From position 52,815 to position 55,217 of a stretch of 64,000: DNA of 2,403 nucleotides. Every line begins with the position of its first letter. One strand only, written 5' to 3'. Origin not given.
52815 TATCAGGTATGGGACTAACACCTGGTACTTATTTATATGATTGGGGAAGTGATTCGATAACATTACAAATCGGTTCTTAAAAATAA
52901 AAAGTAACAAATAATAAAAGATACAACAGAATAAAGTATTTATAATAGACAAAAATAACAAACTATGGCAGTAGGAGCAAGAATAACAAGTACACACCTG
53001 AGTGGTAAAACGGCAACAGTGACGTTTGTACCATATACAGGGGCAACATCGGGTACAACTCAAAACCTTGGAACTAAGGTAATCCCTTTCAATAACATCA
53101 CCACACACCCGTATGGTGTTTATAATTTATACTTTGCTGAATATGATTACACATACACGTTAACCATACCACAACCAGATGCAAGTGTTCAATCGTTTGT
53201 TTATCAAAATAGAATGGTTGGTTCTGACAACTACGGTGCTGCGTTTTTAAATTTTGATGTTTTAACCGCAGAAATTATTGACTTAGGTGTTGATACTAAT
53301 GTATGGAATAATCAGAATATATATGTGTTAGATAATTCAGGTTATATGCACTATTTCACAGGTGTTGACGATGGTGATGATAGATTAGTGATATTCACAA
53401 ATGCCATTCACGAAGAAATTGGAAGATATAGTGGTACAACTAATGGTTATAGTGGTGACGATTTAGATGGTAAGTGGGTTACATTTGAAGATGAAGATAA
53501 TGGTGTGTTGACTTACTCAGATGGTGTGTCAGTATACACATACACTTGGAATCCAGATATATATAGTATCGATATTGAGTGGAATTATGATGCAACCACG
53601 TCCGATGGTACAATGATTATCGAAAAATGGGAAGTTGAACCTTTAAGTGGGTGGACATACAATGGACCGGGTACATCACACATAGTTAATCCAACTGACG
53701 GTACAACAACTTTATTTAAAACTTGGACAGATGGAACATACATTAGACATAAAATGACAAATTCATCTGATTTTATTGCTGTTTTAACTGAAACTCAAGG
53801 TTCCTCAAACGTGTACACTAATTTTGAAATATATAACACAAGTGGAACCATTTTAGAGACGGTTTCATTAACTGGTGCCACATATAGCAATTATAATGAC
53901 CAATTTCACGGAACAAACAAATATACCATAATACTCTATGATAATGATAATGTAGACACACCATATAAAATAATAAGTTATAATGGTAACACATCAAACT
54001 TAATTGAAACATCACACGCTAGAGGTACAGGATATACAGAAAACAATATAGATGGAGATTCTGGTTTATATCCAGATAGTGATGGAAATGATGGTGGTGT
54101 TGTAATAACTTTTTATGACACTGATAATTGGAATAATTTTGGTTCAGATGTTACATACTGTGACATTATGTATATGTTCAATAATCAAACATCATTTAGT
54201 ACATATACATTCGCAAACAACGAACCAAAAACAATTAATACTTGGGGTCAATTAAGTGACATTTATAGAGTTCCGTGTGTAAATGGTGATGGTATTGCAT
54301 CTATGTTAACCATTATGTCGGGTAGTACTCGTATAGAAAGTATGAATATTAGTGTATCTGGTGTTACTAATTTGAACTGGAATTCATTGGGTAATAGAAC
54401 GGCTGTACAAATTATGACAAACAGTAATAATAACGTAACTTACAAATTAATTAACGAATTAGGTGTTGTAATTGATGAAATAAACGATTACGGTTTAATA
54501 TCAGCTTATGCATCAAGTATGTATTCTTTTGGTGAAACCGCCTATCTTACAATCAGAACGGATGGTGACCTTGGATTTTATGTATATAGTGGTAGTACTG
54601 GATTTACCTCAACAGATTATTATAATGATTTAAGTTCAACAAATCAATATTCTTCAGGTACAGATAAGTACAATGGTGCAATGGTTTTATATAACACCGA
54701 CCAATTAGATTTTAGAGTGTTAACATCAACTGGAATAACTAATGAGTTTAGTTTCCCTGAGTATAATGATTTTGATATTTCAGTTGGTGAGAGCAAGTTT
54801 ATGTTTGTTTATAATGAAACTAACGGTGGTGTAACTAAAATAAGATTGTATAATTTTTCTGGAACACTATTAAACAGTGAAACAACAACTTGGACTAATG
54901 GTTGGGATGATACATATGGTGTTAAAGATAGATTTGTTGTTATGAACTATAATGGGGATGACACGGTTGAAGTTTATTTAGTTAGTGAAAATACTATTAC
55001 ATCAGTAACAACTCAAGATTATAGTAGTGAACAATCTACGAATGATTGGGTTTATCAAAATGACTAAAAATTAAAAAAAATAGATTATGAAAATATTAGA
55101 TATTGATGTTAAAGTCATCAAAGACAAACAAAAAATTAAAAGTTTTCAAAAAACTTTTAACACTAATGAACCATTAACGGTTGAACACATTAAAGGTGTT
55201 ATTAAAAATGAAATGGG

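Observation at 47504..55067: Fiber/adhesin module built on Pro/Thr-rich linkers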

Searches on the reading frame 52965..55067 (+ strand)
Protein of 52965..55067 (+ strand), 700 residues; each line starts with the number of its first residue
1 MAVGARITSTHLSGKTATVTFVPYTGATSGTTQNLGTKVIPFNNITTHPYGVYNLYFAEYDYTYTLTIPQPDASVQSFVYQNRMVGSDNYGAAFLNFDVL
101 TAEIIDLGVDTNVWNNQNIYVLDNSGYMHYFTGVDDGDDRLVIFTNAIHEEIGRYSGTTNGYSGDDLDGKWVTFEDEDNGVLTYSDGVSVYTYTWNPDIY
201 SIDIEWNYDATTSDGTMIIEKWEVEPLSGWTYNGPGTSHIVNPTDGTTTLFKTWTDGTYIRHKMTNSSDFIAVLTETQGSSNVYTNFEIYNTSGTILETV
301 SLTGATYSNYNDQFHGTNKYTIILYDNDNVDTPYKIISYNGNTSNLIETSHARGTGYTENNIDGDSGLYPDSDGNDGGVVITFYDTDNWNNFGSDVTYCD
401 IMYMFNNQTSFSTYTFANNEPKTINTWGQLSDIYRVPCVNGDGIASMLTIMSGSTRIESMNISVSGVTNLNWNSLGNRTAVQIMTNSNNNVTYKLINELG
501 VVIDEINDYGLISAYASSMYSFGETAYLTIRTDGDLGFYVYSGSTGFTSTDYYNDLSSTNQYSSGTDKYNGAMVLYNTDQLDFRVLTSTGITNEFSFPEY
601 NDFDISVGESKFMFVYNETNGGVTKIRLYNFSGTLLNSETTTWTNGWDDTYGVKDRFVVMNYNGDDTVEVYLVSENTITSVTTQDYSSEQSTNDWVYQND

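Call 6: search_protein_families(library=pfam, proteins=[window:52965-55067:+], max_evalue=0.1)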
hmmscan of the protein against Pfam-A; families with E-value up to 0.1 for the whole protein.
window:52965-55067:+ (700 aa): 0 families

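Call 7: search_protein_families(library=phrogs, proteins=[window:52965-55067:+], max_evalue=0.01)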
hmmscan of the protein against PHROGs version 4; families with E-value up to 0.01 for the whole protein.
window:52965-55067:+ (700 aa): 0 families

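Call 19: search_solved_structures(query=window:52965-55067:+, max_evalue=1)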
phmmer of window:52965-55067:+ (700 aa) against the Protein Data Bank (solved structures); distinct sequences matched with E-value up to 1: 0.

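Call 22: search_dna_similar(query=window:52965-55067:+, collection=phages, mode=protein, max_rows=15, max_evalue=0.01)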
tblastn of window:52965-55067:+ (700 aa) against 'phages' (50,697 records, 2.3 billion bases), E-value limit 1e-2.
No match.

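Call 24: find_homologous_proteins(query=window:52965-55067:+, max_evalue=0.001)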
Query window:52965-55067:+ (700 aa): 175 proteins with E <= 0.001 among 8000 candidates; the best 120 are listed.
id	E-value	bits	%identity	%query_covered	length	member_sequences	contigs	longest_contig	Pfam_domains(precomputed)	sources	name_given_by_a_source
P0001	0.0e+0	1426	91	100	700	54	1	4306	-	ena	-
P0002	0.0e+0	1420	90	100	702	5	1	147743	-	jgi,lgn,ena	jgi:hypothetical protein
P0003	0.0e+0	1416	90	100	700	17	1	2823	-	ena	-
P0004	0.0e+0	1398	90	100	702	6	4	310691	-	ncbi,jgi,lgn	jgi:hypothetical protein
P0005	0.0e+0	1396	90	100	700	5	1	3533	-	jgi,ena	jgi:hypothetical protein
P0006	0.0e+0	1395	89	100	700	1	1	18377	-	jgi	jgi:hypothetical protein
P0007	0.0e+0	1388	88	100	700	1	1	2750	-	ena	-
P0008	0.0e+0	1314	84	100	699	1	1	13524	-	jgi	jgi:hypothetical protein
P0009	0.0e+0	1296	83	100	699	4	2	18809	-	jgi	-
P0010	0.0e+0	1292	82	100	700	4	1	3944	-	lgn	-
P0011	0.0e+0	1290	82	100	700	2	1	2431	-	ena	-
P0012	0.0e+0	1258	80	100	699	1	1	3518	-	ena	-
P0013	0.0e+0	1248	79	100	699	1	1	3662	-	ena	-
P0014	0.0e+0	1223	80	100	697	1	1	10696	-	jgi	-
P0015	0.0e+0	1168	75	100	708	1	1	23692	-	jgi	jgi:hypothetical protein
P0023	4.1e-273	926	64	100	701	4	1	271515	-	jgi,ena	jgi:hypothetical protein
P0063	2.2e-219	749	53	100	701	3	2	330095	-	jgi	jgi:hypothetical protein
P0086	3.4e-202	692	53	100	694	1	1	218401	-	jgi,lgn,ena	jgi:hypothetical protein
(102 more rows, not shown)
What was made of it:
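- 52965..55067 (+): g5 (700 aa). It has the N-anchor domain (aa 1-72) and a conserved all-beta, propeller-like body. It has no PT linker. 175 full-length homologues of ~700 aa, down to 46% identity (call 24).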

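Call 25: find_encoding_contigs(protein=P0023, flank=10000, max_places=2)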
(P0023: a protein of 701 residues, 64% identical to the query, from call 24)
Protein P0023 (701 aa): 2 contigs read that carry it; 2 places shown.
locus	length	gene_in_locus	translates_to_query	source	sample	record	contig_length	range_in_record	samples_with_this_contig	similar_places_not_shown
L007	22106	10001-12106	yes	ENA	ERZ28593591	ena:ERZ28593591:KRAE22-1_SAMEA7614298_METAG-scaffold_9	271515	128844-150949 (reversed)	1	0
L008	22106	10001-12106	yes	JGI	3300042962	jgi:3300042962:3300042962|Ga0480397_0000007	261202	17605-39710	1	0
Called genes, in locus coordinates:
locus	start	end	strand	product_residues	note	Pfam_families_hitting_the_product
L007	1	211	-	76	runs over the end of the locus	-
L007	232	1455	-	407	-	-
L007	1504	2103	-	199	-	-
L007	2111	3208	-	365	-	-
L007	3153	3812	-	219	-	-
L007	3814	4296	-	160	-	-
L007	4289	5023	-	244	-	-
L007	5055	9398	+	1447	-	-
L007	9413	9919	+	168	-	-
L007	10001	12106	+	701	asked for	-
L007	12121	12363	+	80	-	-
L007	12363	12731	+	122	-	-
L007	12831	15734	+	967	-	PF03104:DNA_pol_B_exo1, PF13482:RNase_H_2, PF00136:DNA_pol_B (faint)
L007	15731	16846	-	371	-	PF26809:Phage_T4_gp13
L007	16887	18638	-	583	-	PF00176:SNF2-rel_dom, PF00270:DEAD, PF04851:ResIII, PF00271:Helicase_C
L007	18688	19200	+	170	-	-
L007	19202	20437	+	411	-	-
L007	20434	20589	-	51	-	-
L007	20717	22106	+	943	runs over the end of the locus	PF04984:Phage_sheath_1, PF17482:Phage_sheath_1C (weak)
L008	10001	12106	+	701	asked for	-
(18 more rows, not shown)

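Call 26: find_encoding_contigs(protein=P0063, flank=10000, max_places=2)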
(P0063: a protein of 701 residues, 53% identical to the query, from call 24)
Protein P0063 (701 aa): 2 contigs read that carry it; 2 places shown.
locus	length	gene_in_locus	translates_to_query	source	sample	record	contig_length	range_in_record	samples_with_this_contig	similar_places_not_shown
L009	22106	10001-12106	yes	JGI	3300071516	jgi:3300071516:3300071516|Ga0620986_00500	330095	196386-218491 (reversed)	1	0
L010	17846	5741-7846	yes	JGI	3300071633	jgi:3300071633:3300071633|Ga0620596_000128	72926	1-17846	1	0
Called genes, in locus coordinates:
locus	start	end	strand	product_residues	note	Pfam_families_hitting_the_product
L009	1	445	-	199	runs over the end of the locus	PF00692:dUTPase, PF22769:DCD (weak)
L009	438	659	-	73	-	-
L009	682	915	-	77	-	-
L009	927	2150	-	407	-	-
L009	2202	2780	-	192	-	-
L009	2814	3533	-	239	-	-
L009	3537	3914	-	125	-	-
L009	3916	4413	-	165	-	-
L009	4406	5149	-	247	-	-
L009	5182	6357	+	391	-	-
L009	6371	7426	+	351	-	-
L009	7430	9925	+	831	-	PF13385:Laminin_G_3 (weak)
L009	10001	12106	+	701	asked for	-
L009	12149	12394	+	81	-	-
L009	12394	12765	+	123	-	-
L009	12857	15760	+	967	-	PF03104:DNA_pol_B_exo1, PF13482:RNase_H_2, PF00136:DNA_pol_B (faint)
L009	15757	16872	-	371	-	PF26809:Phage_T4_gp13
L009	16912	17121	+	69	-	-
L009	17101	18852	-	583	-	PF00176:SNF2-rel_dom, PF00270:DEAD (weak), PF04851:ResIII, PF00271:Helicase_C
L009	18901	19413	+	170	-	-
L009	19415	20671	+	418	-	-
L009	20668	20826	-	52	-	-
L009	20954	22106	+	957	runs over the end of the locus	PF04984:Phage_sheath_1, PF17482:Phage_sheath_1C (weak)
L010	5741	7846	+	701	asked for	-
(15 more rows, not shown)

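Call 27: find_encoding_contigs(protein=P0086, flank=10000, max_places=2)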
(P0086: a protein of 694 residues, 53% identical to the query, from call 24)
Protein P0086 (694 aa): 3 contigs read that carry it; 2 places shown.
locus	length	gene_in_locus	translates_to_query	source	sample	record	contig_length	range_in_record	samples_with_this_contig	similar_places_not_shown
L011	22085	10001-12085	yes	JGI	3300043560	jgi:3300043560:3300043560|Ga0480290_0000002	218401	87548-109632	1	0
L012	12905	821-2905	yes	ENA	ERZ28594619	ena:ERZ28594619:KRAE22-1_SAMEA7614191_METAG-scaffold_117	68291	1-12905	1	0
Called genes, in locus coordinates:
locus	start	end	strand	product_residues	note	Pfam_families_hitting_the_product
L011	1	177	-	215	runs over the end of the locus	-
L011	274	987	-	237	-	PF02562:PhoH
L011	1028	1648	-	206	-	PF00692:dUTPase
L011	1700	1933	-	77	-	-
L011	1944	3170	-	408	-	-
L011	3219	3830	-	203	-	-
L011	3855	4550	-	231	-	-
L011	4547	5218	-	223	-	-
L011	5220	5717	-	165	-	-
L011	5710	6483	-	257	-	-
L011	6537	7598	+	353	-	-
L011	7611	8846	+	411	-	-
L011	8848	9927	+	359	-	PF13385:Laminin_G_3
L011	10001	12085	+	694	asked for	-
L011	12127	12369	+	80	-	-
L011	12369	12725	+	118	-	-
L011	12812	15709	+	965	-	PF03104:DNA_pol_B_exo1, PF13482:RNase_H_2, PF00136:DNA_pol_B (weak)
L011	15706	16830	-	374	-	PF26809:Phage_T4_gp13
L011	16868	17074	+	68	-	-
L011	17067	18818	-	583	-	PF00176:SNF2-rel_dom, PF00270:DEAD (weak), PF04851:ResIII, PF00271:Helicase_C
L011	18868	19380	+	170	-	-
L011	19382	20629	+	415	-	-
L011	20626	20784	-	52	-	-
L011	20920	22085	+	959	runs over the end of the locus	PF04984:Phage_sheath_1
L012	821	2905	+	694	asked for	-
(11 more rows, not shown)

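Call 41: predict_structure(alignment_id=A1)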
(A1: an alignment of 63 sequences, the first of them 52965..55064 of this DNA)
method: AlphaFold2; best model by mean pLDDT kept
length: 700 residues; sequences in the alignment: 63
mean_pLDDT: 88.3   pTM: 0.83
mean pLDDT of the five models: 88.3, 87.8, 86.9, 85.9, 85.4
residues with pLDDT >= 90: 506; 70-90: 115; 50-70: 35; < 50: 44
segments of 3 or more residues with pLDDT < 50: 1-17, 23-35, 37-48
pLDDT, mean of each block of 10 residues (from residue 1): 44 46 46 48 46 59 57 81 94 93 94 95 93 95 92 93 91 95 92 94 90 94 79 91 90 93 94 91 93 96 92 94 95 97 95 92 88 87 88 91 93 96 92 94 95 93 92 94 96 96 96 96 95 95 93 95 79 93 95 95 95 95 95 96 92 94 86 96 93 88
secondary structure, 60 per line:
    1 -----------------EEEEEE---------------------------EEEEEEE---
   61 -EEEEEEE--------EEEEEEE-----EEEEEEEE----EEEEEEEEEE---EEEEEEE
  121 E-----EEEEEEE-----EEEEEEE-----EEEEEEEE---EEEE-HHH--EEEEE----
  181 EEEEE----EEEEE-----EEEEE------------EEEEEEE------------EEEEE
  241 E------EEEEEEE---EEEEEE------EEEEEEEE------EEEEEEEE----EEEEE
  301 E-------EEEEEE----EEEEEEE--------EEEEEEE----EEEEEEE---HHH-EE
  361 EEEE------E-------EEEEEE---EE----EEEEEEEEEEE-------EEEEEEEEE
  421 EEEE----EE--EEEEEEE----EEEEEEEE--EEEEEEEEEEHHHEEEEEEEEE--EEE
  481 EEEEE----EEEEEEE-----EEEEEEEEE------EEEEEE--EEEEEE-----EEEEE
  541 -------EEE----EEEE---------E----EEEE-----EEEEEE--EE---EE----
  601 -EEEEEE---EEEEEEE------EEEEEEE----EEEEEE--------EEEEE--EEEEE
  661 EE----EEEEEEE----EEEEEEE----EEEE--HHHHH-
elements in order (helices of 4 or more, strands of 3 or more residues): E18-23 E51-57 E62-68 E77-83 E89-96 E101-110 E114-121 E127-133 E139-145 E151-158 E162-165 E172-176 E181-185 E190-194 E200-204 E217-223 E236-241 E248-254 E258-263 E270-277 E284-291 E296-301 E309-314 E319-325 E334-340 E345-351 E359-364 E379-384 E394-404 E412-424 E433-439 E444-451 E454-463 E467-475 E478-485 E490-496 E502-510 E517-522 E525-530 E536-540 E548-550 E555-558 E573-576 E582-587 E602-607 E611-617 E624-630 E635-640 E649-653 E656-662 E667-673 E678-684 E689-692 H695-699
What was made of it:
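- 52965..55067 (+): AF2 pLDDT is 88, but below 50 for the N-domain (call 41).
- The N-anchor domain was modelled with low confidence, so its fold and binding partner are unknown (call 41).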

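Call 65: search_solved_structures(query=A1, max_evalue=1)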
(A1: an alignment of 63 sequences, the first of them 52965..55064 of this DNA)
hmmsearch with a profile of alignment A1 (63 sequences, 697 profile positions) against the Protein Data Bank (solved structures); distinct sequences matched with E-value up to 1: 0.

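Call 91: search_protein_families(library=phrogs, proteins=[L009:6371-7426:+, L011:7611-8846:+, L007:9413-9919:+, L009:7430-9925:+, L011:8848-9927:+, L007:5055-9398:+], max_evalue=0.001)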
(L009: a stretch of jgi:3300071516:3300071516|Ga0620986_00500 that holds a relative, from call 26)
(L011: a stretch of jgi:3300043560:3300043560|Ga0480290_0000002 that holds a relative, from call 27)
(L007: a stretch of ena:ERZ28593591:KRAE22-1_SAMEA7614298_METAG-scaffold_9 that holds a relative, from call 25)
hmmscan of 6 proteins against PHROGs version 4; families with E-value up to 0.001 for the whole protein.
L009:6371-7426:+ (351 aa): 0 families

L011:7611-8846:+ (411 aa): 0 families

L007:9413-9919:+ (168 aa): 0 families

L009:7430-9925:+ (831 aa): 0 families

L011:8848-9927:+ (359 aa): 2 families
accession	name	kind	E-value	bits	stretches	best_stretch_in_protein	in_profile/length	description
phrog_8510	-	head and packaging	9.5e-08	31.2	1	126-351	676-898/1348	virion structural protein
phrog_24074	-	unknown function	8e-07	28.7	1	116-357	107-358/892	-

L007:5055-9398:+ (1447 aa): 2 families
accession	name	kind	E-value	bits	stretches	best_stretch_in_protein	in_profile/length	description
phrog_15511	-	unknown function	2.7e-29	103.6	4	485-573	208-298/511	-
phrog_38031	-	unknown function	1.2e-06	28.7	1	1211-1265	130-184/460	-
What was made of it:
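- The LamG domain of L011 hits a PHROG filed under 'head and packaging: virion structural protein' (call 91).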

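Call 99: fold_search(model_id=the predicted structure, library=viral)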
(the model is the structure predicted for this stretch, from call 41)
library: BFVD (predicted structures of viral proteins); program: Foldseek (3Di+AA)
matches with E <= 10: 742; with E <= 0.001: 110
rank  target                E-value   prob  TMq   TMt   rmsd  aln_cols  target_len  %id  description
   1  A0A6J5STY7            1.4e-31  1.00  0.77  0.69   4.4       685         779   18  Uncharacterized protein [uncultured Caudovirales phage]
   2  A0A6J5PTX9            5.5e-28  1.00  0.73  0.70   4.5       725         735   16  Uncharacterized protein [uncultured Caudovirales phage]
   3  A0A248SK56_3          4.9e-13  1.00  0.19  0.13  30.2       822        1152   12  (no name in the UniProt tables at hand)
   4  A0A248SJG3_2          9.0e-10  1.00  0.20  0.17  26.7       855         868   11  (no name in the UniProt tables at hand)
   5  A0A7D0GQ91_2          1.9e-09  1.00  0.18  0.15  31.2       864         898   10  (no name in the UniProt tables at hand)
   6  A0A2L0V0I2            8.9e-09  1.00  0.20  0.12  26.7       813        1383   10  Autotransporter adhesin [Agrobacterium phage Atu_ph07]
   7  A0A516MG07            1.2e-08  1.00  0.21  0.17  29.0       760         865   11  (no name in the UniProt tables at hand)
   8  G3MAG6                1.8e-08  1.00  0.21  0.14  43.8      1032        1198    9  Gp425 [Bacillus phage G]
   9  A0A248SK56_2          4.2e-08  0.99  0.13  0.09  31.4      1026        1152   10  (no name in the UniProt tables at hand)
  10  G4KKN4                4.4e-08  1.00  0.24  0.20  21.6       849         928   10  (no name in the UniProt tables at hand)
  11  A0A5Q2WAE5            1.5e-07  1.00  0.17  0.17  24.5       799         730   11  (no name in the UniProt tables at hand)
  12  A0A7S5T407            1.7e-07  1.00  0.23  0.14  26.8       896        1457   10  (no name in the UniProt tables at hand)
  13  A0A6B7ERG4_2          1.2e-06  1.00  0.18  0.15  19.6       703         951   11  (no name in the UniProt tables at hand)
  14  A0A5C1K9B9            1.3e-06  1.00  0.16  0.17  20.1       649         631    9  Uncharacterized protein [Pseudomonas phage vB_PaeM_PS119XW]
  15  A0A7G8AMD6            1.5e-06  1.00  0.25  0.29  13.3       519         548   10  (no name in the UniProt tables at hand)
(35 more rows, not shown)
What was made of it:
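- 52965..55067 (+): Full-length structural matches are limited to two uncharacterised proteins of uncultured phages (call 99).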

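Call 106: find_encoding_contigs(protein=window:52965-55067:+, flank=6000, max_places=10)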
Protein window:52965-55067:+ (700 aa): 11 contigs read that carry it; 2 places shown.
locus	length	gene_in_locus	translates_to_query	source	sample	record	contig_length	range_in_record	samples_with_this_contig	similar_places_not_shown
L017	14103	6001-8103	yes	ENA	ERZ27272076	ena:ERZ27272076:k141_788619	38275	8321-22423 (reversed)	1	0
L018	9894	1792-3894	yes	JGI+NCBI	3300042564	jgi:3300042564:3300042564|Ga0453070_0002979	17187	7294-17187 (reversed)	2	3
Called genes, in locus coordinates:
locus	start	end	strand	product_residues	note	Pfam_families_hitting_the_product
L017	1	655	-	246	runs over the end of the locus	-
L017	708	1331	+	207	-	-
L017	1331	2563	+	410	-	-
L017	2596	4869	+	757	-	-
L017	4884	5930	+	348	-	-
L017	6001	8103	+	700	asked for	-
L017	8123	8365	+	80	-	-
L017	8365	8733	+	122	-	-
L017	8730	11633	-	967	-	PF03104:DNA_pol_B_exo1, PF10108:DNA_pol_B_exo2 (faint), PF13482:RNase_H_2, PF00136:DNA_pol_B (faint)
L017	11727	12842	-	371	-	PF26809:Phage_T4_gp13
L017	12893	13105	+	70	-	-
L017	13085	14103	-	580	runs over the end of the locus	PF00176:SNF2-rel_dom, PF00270:DEAD, PF04851:ResIII, PF00271:Helicase_C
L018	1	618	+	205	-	?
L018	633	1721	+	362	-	-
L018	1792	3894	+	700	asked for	-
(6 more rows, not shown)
